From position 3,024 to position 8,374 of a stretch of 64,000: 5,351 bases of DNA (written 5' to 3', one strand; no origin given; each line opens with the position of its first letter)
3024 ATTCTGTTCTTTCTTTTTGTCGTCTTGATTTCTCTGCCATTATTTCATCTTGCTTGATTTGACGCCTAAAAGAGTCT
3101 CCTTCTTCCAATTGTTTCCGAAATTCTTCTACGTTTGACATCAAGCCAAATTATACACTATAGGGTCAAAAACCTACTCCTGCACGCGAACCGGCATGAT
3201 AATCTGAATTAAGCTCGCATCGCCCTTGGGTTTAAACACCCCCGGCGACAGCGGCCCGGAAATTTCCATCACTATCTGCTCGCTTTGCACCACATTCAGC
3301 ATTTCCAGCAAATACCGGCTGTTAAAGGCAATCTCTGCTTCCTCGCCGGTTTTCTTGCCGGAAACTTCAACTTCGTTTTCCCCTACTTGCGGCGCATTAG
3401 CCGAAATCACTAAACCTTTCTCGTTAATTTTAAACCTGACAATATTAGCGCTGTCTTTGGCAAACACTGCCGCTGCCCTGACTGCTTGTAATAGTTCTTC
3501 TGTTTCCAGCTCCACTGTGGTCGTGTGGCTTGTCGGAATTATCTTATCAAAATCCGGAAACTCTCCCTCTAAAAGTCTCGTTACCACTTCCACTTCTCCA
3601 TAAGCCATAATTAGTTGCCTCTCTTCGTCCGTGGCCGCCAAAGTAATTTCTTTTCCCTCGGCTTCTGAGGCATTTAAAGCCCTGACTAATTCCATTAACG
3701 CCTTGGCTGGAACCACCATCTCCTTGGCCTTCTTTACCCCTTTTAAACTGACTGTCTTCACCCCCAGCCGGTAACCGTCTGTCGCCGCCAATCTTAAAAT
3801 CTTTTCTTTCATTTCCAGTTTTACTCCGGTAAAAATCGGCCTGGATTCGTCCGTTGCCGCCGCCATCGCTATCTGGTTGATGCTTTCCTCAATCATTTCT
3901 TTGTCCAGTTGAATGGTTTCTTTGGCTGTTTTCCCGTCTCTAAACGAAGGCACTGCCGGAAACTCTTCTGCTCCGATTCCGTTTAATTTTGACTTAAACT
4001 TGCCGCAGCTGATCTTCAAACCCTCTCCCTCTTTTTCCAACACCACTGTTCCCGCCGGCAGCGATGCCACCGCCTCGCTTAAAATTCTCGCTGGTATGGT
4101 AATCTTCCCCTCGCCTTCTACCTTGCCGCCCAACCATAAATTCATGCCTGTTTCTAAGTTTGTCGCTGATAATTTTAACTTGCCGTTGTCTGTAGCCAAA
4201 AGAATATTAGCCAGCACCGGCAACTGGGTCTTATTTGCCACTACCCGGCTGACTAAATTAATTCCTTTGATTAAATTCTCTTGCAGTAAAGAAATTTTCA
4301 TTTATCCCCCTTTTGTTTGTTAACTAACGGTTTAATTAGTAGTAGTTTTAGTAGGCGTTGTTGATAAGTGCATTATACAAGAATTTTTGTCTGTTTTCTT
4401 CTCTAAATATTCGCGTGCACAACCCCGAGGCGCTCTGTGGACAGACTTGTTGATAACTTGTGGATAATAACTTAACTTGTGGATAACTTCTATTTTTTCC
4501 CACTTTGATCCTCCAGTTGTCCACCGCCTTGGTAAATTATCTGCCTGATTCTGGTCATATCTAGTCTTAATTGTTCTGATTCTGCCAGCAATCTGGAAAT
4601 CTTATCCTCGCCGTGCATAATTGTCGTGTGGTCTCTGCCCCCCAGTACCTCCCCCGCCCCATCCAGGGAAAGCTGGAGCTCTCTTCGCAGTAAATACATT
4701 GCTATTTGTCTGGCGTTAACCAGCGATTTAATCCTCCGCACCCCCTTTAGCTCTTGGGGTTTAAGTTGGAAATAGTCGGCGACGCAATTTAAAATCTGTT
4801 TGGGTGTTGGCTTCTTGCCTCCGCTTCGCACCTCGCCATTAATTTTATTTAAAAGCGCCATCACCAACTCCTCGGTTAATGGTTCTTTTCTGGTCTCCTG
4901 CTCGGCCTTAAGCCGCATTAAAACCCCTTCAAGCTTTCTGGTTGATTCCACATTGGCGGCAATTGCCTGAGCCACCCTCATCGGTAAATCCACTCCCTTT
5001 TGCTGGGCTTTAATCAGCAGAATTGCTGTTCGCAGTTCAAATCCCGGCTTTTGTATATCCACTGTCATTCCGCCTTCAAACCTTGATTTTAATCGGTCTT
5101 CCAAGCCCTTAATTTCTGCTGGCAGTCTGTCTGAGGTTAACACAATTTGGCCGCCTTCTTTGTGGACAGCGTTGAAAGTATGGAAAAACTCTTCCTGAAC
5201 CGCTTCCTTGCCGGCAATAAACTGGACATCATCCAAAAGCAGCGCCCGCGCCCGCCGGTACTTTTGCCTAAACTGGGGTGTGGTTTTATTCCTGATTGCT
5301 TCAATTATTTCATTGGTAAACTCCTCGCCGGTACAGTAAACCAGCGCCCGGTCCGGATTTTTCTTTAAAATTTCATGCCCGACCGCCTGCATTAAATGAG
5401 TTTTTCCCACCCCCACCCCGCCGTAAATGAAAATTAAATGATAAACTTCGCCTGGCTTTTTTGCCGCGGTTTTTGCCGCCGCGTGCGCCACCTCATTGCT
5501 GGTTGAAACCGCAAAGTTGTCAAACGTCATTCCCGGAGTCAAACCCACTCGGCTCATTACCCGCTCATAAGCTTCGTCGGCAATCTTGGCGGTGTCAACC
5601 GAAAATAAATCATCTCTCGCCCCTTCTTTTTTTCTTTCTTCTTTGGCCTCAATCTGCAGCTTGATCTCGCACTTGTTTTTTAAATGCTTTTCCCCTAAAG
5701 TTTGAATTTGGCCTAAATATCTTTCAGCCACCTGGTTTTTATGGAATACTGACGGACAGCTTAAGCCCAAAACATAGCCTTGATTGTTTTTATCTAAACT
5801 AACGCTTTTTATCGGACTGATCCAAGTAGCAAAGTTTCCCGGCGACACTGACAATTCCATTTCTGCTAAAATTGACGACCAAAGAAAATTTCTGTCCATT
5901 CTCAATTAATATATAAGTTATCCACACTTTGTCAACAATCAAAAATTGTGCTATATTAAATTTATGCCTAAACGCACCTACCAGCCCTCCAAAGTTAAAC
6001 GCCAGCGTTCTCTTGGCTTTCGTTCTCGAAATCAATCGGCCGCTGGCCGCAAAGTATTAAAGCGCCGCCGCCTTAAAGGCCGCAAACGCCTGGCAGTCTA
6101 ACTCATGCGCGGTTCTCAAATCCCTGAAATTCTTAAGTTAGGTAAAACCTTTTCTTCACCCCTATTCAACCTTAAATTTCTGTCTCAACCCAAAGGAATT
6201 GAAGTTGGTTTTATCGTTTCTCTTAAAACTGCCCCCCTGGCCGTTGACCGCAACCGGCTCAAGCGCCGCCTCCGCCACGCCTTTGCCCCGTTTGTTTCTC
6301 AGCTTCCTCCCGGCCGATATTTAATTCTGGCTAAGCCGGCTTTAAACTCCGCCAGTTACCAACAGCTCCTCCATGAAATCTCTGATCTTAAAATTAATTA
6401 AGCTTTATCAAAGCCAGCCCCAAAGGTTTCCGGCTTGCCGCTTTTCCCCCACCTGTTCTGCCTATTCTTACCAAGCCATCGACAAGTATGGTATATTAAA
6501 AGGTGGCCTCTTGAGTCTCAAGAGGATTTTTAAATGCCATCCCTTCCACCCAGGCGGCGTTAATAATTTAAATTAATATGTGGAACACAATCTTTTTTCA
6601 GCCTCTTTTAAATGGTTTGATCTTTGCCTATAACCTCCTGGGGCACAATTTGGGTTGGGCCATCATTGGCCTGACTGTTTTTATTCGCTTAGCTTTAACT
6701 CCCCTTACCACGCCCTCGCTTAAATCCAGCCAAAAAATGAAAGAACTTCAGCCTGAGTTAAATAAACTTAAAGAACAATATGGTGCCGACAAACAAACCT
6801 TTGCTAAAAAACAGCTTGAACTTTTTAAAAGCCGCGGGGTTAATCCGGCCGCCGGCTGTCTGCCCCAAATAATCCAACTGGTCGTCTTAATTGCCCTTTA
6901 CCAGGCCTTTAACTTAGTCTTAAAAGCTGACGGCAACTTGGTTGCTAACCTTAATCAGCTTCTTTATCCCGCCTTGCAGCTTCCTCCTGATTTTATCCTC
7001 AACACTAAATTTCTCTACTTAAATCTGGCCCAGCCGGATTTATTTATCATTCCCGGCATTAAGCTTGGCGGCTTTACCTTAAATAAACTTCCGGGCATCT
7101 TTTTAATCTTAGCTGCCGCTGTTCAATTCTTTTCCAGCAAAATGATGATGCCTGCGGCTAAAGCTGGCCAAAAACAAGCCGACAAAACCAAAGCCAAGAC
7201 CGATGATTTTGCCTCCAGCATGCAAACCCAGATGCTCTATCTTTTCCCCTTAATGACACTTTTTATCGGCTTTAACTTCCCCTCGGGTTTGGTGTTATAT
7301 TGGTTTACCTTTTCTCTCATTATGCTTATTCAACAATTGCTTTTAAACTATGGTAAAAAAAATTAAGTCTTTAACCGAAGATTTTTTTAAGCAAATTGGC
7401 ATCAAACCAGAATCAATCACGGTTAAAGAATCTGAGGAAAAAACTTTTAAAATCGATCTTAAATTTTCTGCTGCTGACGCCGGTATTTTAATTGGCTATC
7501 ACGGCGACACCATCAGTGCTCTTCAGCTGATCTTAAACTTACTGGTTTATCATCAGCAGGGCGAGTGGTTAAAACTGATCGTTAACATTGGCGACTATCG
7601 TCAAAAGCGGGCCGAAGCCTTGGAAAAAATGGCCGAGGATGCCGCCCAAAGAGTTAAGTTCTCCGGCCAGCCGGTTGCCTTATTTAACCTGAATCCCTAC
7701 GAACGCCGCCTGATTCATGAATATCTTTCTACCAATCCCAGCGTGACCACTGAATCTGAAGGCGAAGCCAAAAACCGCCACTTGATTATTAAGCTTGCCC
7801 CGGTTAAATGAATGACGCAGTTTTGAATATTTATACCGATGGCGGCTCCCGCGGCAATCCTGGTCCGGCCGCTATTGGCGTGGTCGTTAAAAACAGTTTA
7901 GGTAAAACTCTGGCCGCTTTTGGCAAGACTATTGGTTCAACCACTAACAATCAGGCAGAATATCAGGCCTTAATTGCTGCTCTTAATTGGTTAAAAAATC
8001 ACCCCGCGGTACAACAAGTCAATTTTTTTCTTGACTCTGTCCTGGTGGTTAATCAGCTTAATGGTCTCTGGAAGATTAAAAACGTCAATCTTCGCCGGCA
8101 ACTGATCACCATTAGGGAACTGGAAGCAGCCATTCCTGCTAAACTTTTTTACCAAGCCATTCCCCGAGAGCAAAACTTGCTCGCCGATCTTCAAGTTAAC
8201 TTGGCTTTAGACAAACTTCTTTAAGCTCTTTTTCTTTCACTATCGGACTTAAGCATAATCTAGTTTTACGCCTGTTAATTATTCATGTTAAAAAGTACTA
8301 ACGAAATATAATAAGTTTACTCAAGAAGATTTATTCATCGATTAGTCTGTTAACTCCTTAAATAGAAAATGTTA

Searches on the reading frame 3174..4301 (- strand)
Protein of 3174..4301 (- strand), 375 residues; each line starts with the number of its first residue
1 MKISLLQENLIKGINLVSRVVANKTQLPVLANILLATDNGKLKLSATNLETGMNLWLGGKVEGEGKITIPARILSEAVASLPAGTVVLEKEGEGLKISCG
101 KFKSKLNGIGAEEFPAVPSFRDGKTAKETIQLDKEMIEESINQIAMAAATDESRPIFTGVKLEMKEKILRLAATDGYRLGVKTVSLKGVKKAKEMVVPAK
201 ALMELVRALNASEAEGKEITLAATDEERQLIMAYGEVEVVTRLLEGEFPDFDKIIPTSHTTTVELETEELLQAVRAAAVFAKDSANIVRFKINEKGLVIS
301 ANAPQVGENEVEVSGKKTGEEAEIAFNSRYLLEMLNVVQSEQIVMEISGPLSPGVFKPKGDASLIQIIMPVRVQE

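Call 47: search_protein_families(library=pfam, proteins=[window:3174-4301:-], max_evalue=0.001)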
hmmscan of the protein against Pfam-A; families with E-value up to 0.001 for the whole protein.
window:3174-4301:- (375 aa): 3 families
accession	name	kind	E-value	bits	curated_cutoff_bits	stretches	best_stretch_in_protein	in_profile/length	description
PF00712.24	DNA_pol3_beta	-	3.4e-31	108.3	24.4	2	1-118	1-120/120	DNA polymerase III beta subunit, N-terminal domain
PF02768.20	DNA_pol3_beta_3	-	7.2e-29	100.5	27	1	253-372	2-121/121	DNA polymerase III beta subunit, C-terminal domain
PF02767.21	DNA_pol3_beta_2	-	4.8e-28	98.2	27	1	131-250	1-116/116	DNA polymerase III beta subunit, central domain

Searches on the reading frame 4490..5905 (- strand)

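Call 47: search_protein_families(library=pfam, proteins=[window:4490-5905:-], max_evalue=0.001)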
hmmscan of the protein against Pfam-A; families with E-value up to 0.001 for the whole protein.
window:4490-5905:- (471 aa): 9 families
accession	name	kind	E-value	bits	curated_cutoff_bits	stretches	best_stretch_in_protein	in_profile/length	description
PF00308.24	Bac_DnaA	-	6.4e-60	202.4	23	1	124-283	3-162/162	Bacterial DnaA ATPAse domain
PF08299.17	Bac_DnaA_C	-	9e-22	77.3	31.5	1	369-436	2-69/69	Bacterial dnaA protein helix-turn-helix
PF11638.13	DnaA_N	-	6.2e-10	39.1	24.6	1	8-70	3-62/65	DnaA N-terminal domain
PF01637.24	ATPase_2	-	9.1e-06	26.1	33.2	1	154-269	19-126/225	ATPase domain predominantly from Archaea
PF13401.12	AAA_22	-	1.9e-05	25.5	27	1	157-256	7-120/130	AAA domain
PF01695.23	IstB_IS21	-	2.5e-05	24.3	24.1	1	158-260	95-194/238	IstB-like ATP binding protein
PF00004.35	AAA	-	4.2e-05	24.4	21.2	1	159-260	2-110/131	ATPase family associated with various cellular activities (AAA)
PF13173.12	AAA_14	-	0.00028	21.3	27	1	157-258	4-97/129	AAA domain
PF13191.12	AAA_16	-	0.00036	21.5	32.6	1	151-247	24-123/167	AAA ATPase domain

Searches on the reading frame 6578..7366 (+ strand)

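Call 47: search_protein_families(library=pfam, proteins=[window:6578-7366:+], max_evalue=0.001)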
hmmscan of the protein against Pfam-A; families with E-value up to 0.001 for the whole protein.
window:6578-7366:+ (262 aa): 1 family
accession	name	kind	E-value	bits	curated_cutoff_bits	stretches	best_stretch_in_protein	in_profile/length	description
PF02096.25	60KD_IMP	-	9.7e-49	165.9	35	1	26-257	2-162/163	60Kd inner membrane protein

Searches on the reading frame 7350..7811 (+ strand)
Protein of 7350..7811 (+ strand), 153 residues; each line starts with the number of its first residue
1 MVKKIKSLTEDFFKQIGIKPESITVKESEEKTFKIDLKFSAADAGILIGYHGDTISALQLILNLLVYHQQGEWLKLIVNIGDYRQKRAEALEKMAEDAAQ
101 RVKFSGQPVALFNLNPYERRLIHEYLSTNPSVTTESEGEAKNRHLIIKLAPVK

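Call 47: search_protein_families(library=pfam, proteins=[window:7350-7811:+], max_evalue=0.001)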
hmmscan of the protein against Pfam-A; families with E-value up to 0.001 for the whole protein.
window:7350-7811:+ (153 aa): 2 families
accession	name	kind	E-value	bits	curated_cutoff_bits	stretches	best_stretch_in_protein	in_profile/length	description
PF01424.28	R3H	-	1.3e-16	60.8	26.8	1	89-148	1-59/60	R3H domain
PF13083.13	KH_KhpA-B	-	1.1e-14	54.6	32.1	1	7-70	2-66/73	KhpA/KhpB, KH domain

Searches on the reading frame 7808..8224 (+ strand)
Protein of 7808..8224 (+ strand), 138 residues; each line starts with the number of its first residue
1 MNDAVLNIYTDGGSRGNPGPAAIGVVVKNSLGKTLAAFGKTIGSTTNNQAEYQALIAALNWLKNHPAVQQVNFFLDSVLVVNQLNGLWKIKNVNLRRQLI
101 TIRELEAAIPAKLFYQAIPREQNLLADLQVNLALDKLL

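Call 47: search_protein_families(library=pfam, proteins=[window:7808-8224:+], max_evalue=0.001)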
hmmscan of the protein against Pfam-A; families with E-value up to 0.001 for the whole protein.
window:7808-8224:+ (138 aa): 2 families
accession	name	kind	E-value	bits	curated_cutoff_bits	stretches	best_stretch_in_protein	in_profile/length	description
PF13456.12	RVT_3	-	3.7e-15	56.4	21.6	1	10-131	2-121/123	Reverse transcriptase-like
PF00075.30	RNase_H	-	1.4e-12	48.5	25.8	1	6-93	4-87/141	RNase H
